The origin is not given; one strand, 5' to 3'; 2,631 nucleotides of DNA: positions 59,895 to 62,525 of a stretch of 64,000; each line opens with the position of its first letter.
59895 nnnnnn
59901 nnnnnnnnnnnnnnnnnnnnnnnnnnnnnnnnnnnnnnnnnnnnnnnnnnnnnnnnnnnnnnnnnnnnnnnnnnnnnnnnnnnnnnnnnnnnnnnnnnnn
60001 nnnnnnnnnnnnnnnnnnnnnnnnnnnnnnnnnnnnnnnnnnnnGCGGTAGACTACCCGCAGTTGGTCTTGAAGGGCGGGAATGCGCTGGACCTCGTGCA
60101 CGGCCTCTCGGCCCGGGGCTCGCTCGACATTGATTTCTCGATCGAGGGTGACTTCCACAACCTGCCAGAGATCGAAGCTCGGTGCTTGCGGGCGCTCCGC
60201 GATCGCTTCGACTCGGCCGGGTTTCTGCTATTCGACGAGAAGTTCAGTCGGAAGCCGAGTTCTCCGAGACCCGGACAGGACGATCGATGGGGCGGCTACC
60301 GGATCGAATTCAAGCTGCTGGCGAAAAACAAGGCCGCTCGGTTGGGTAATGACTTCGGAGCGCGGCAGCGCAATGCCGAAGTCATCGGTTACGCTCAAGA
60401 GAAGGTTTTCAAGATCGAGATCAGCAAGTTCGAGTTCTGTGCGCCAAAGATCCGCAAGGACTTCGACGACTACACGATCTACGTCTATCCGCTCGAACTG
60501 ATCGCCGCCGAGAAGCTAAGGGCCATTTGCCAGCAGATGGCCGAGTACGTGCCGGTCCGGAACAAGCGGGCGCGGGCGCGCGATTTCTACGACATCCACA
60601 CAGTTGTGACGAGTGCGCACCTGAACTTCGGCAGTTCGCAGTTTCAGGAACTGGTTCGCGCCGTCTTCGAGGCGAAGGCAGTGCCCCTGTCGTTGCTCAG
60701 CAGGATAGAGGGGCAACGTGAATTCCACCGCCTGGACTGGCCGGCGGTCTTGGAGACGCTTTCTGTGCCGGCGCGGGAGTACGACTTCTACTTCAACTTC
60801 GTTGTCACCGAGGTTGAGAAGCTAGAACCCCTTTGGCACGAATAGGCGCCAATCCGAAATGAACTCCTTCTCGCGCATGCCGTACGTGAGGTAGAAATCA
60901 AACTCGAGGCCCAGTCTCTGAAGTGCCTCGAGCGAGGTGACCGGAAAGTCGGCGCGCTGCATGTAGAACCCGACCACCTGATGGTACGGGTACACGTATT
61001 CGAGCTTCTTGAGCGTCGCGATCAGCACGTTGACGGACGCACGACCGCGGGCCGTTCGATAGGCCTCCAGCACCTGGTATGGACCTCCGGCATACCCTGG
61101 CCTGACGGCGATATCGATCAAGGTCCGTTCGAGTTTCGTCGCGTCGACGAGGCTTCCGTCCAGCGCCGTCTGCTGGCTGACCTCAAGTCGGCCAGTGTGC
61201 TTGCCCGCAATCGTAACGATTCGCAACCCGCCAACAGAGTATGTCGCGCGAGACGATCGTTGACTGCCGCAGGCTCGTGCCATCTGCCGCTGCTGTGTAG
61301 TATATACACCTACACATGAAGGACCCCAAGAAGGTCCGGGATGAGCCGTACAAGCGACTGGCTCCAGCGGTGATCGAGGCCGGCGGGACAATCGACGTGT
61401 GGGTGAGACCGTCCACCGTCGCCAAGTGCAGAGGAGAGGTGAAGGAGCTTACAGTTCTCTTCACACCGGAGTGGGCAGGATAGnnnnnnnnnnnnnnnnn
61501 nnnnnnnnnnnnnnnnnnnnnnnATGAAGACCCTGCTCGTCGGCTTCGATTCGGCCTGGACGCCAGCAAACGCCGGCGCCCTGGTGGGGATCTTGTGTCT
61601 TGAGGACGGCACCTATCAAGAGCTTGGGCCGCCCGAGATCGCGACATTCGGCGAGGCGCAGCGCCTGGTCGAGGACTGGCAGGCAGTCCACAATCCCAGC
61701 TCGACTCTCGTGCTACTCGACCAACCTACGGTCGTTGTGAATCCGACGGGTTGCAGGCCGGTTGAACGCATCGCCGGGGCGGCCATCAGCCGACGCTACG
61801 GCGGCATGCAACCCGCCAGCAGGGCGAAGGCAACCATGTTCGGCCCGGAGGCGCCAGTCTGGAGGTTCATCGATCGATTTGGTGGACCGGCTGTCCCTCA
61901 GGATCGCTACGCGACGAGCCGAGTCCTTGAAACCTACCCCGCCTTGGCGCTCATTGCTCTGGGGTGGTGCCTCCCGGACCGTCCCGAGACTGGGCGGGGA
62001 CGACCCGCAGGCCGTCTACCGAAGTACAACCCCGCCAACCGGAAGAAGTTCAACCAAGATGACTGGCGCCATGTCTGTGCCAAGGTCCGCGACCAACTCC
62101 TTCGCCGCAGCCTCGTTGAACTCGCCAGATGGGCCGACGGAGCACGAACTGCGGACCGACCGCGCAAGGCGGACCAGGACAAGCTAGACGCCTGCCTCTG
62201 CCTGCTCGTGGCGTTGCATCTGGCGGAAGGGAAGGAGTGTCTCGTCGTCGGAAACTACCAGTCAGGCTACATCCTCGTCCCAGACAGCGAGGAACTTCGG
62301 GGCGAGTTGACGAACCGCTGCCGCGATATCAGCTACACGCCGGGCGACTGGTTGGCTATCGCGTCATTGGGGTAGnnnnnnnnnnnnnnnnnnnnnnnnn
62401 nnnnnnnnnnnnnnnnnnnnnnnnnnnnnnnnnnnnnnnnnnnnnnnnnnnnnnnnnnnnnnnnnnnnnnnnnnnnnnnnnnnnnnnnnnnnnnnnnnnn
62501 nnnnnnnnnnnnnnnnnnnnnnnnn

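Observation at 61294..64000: Co-directional cassette in the tRNA-Gln island: a candidate uncharacterised defence system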

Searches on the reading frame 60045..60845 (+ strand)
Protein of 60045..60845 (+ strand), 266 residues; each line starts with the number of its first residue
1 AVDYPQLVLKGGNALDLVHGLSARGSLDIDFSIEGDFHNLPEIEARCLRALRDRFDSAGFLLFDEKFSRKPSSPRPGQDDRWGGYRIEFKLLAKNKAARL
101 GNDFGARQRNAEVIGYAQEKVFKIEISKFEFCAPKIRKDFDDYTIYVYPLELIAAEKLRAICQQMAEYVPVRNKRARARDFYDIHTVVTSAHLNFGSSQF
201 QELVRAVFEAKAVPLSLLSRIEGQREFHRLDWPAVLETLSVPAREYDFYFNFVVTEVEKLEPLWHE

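Call 6: search_protein_families(library=pfam, proteins=[window:60045-60845:+], max_evalue=1)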
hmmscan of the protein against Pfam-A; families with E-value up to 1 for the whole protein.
window:60045-60845:+ (266 aa): 1 family
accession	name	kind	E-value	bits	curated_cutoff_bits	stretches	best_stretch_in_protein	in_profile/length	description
PF08843.17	AbiEii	-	1.1e-25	91.4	22.5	1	5-243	13-227/238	Nucleotidyl transferase AbiEii toxin, Type IV TA system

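Call 7: search_protein_families(library=padloc, proteins=[window:60045-60845:+], max_evalue=1)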
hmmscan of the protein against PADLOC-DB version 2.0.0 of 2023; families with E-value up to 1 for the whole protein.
window:60045-60845:+ (266 aa): 22 families
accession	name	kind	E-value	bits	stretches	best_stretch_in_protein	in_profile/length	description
PDLC02288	AbiEii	-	2e-15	54.4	2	133-257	157-267/294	AbiEii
PDLC02304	AbiEii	-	2.7e-14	51.7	1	6-251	42-249/260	AbiEii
PDLC02291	AbiEii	-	2e-13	48.4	1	7-216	56-224/310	AbiEii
PDLC02306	AbiEii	-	3.7e-13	47.7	1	6-207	40-222/280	AbiEii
PDLC02307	AbiEii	-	6.3e-09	33.9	2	113-205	82-162/219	AbiEii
PDLC02292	AbiEii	-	1.9e-08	32.5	2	139-212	163-228/283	AbiEii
PDLC02328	AbiEii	-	2.2e-07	29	1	6-188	14-142/203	AbiEii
PDLC02305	AbiEii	-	1.5e-06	25.7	2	6-32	44-70/306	AbiEii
PDLC02323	AbiEii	-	2.6e-06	25.2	2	6-51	39-82/248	AbiEii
PDLC02295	AbiEii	-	2.7e-05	21.6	2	6-42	38-74/261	AbiEii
PDLC02289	AbiEii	-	0.00012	19.6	2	5-54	51-97/309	AbiEii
PDLC02312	AbiEii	-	0.00018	18.7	1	145-215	170-231/299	AbiEii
PDLC02317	AbiEii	-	0.00062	16.8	1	145-237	171-252/396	AbiEii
PDLC02313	AbiEii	-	0.00094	16.8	1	97-195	104-196/254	AbiEii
PDLC02327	AbiEii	-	0.0013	16.5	1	5-37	39-71/166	AbiEii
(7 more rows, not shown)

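Call 8: search_protein_families(library=ncbifam, proteins=[window:60045-60845:+], max_evalue=1)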
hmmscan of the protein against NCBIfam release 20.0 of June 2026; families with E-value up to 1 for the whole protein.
window:60045-60845:+ (266 aa): 0 families

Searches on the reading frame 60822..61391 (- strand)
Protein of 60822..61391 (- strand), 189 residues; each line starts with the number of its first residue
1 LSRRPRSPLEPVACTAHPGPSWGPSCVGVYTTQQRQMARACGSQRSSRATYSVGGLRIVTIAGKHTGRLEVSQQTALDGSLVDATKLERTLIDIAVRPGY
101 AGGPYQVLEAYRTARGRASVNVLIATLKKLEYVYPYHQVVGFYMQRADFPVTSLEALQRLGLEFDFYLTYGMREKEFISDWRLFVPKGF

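Call 6: search_protein_families(library=pfam, proteins=[window:60822-61391:-], max_evalue=1)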
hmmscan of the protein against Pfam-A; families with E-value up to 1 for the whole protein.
window:60822-61391:- (189 aa): 0 families

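Call 7: search_protein_families(library=padloc, proteins=[window:60822-61391:-], max_evalue=1)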
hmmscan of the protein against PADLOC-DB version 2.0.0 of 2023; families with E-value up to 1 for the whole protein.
window:60822-61391:- (189 aa): 6 families
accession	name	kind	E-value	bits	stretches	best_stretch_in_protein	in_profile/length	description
PDLC02270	AbiEi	-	8.3e-08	29.6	1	73-187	138-255/265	AbiEi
PDLC02267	AbiEi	-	2.3e-06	25.2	1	48-183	108-238/252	AbiEi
PDLC02269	AbiEi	-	6.8e-05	20.3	1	81-188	130-239/251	AbiEi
PDLC02276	AbiEi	-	0.011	13.3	1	24-153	89-214/270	AbiEi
PDLC02268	AbiEi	-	0.015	12.8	1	58-123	118-182/204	AbiEi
PDLC02271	AbiEi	-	0.017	12.4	1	83-188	154-260/263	AbiEi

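Call 8: search_protein_families(library=ncbifam, proteins=[window:60822-61391:-], max_evalue=1)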
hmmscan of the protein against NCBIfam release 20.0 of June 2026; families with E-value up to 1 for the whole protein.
window:60822-61391:- (189 aa): 0 families

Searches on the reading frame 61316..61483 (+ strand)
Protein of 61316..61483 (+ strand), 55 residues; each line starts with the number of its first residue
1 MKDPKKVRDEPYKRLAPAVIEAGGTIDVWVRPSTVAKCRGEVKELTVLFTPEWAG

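Call 6: search_protein_families(library=pfam, proteins=[window:61316-61483:+], max_evalue=1)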
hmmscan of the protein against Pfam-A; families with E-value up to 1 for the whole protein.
window:61316-61483:+ (55 aa): 0 families

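Call 7: search_protein_families(library=padloc, proteins=[window:61316-61483:+], max_evalue=1)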
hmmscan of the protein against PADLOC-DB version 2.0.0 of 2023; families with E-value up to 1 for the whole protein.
window:61316-61483:+ (55 aa): 0 families

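Call 8: search_protein_families(library=ncbifam, proteins=[window:61316-61483:+], max_evalue=1)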
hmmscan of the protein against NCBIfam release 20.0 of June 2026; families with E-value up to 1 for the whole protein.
window:61316-61483:+ (55 aa): 0 families

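Call 98: search_dna_similar(query=window:61316-61480:+, collection=plasmids, mode=protein, max_evalue=1, max_rows=10)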
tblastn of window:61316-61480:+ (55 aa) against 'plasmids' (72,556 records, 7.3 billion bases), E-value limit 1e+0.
No match.

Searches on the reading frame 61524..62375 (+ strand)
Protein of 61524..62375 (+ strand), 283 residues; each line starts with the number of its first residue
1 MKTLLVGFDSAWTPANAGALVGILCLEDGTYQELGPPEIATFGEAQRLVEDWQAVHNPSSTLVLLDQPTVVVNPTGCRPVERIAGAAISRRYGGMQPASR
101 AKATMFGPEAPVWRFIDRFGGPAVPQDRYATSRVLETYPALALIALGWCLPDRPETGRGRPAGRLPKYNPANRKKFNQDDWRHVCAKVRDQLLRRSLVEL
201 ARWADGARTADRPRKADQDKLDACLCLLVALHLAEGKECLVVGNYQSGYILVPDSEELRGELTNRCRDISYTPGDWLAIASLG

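Call 6: search_protein_families(library=pfam, proteins=[window:61524-62375:+], max_evalue=1)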
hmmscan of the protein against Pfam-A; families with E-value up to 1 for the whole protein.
window:61524-62375:+ (283 aa): 1 family
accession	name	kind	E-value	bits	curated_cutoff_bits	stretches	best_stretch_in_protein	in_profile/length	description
PF04250.19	DUF429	-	2e-09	38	23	1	47-238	22-205/214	Protein of unknown function (DUF429)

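Call 7: search_protein_families(library=padloc, proteins=[window:61524-62375:+], max_evalue=1)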
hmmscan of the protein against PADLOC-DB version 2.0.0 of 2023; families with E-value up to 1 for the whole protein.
window:61524-62375:+ (283 aa): 2 families
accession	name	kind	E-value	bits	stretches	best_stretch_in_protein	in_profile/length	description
PDLC05020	PDC-S44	-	3.1e-88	293.9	1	2-270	5-268/277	-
PDLC05019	PDC-S44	-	1.5e-19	68.2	1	5-257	9-252/259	-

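Call 8: search_protein_families(library=ncbifam, proteins=[window:61524-62375:+], max_evalue=1)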
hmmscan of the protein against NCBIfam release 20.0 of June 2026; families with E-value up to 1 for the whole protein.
window:61524-62375:+ (283 aa): 1 family
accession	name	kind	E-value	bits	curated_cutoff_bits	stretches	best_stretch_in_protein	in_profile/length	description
TIGR02055.1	APS_reductase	subfamily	0.097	12.5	235.3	1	174-221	69-117/194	adenylylsulfate reductase, thioredoxin dependent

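Call 26: search_solved_structures(query=window:61524-62372:+, max_evalue=10, show_alignments=2)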
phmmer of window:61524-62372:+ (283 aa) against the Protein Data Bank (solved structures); distinct sequences matched with E-value up to 10: 1.
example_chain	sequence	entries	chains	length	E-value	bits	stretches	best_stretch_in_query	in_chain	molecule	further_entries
3s6o_A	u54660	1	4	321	1.3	11.2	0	101-143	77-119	Polysaccharide deacetylase family protein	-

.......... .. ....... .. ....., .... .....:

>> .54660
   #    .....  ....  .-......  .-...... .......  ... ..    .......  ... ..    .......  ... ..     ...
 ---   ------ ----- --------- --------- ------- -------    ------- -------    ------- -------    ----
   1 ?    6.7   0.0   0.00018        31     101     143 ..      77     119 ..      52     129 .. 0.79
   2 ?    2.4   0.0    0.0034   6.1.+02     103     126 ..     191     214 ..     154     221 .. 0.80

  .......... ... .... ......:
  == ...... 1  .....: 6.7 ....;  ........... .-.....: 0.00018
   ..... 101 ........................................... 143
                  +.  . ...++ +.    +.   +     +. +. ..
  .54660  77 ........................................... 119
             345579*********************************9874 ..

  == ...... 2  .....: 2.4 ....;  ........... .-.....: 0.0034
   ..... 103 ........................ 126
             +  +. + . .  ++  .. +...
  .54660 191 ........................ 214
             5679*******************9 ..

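Call 57: search_dna_similar(query=window:61524-62372:+, collection=plasmids, mode=protein, max_rows=15)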
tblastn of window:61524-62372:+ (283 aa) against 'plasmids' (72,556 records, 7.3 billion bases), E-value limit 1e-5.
Records with a match: 5; places in all: 5; records where one place covers at least 80% of the query: 1.
Best place of each record, by identity: <60% 5.
By first word of the organism name: Sinorhizobium 3; Rhizobium 1; Bradyrhizobium 1.
By predicted mobility (MOB-suite, as given by PLSDB): non-mobilizable 4; conjugative 1.
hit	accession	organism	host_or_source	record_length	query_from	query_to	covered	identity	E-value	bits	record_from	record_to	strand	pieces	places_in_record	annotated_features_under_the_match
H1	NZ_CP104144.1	Rhizobium sullae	Sulla coronaria,cell culture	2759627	3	269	94%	37.7%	5e-33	134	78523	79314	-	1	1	record has no annotation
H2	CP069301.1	Bradyrhizobium sp. PSBB068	monoisolate,Minnesota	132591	1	204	72%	36.7%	1e-21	102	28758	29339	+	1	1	DUF429 domain-containing protein | DUF3320 domain-containing protein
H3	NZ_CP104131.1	Sinorhizobium sp. K101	Phaseolus vulgaris,cell ...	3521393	166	270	37%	38.5%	1e-6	57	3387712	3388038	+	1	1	none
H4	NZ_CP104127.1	Sinorhizobium sp. M103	Phaseolus vulgaris,cell ...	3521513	166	270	37%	38.5%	1e-6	57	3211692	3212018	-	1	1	none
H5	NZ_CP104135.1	Sinorhizobium sp. C101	Phaseolus vulgaris,cell ...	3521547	166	270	37%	38.5%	1e-6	57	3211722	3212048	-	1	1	none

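Call 58: find_related_loci(query=window:61524-62372:+, collection=metagenome_contigs, flank=5000)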
Query window:61524-62372:+ (283 aa) in metagenome_contigs; peptide patterns used: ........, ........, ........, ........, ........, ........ (x = any residue, [..] = any of these).
177 stretches matched a pattern; 32 encode a relative of the query (tblastn E <= 1e-3); 32 distinct loci.
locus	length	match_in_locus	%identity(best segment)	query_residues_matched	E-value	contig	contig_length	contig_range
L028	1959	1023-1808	39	3-265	2e-49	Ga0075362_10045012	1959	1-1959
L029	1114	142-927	40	4-270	9e-49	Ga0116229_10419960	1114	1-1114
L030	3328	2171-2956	37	4-270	5e-46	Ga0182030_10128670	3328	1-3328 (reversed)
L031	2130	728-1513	39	4-270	2e-46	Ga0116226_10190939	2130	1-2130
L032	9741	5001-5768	38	2-262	1e-45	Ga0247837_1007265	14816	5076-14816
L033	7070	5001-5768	38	2-262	9e-46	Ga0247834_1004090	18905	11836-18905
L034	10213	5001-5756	37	6-262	1e-45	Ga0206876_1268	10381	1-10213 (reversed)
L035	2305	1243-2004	39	5-263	3e-45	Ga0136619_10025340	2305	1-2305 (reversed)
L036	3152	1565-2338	37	4-267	5e-45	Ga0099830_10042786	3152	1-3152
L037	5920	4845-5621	37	4-267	2e-44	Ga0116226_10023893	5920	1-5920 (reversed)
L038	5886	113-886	37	4-267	1e-44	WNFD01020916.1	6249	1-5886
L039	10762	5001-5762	37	4-262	1e-44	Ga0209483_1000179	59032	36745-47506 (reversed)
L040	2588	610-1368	37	5-262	9e-44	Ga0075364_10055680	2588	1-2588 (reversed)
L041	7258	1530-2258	37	5-253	8e-44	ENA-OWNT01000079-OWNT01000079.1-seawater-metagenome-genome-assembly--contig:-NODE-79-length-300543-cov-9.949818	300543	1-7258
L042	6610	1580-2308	37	5-253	8e-44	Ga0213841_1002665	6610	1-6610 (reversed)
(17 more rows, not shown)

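Call 74: list_cluster_members(proteins=[P0001, P0057, window:61524-62372:+])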
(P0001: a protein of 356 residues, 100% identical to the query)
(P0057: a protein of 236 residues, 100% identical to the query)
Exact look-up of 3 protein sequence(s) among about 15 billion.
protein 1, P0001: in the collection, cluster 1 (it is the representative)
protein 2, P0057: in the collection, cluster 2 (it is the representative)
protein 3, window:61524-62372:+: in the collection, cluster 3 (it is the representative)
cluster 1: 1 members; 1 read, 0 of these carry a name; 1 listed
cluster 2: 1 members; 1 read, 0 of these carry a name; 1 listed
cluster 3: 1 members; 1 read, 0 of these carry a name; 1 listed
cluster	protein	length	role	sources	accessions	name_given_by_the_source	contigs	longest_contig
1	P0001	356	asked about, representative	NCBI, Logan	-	-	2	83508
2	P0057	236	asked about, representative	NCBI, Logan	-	-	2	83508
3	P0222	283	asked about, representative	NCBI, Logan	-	-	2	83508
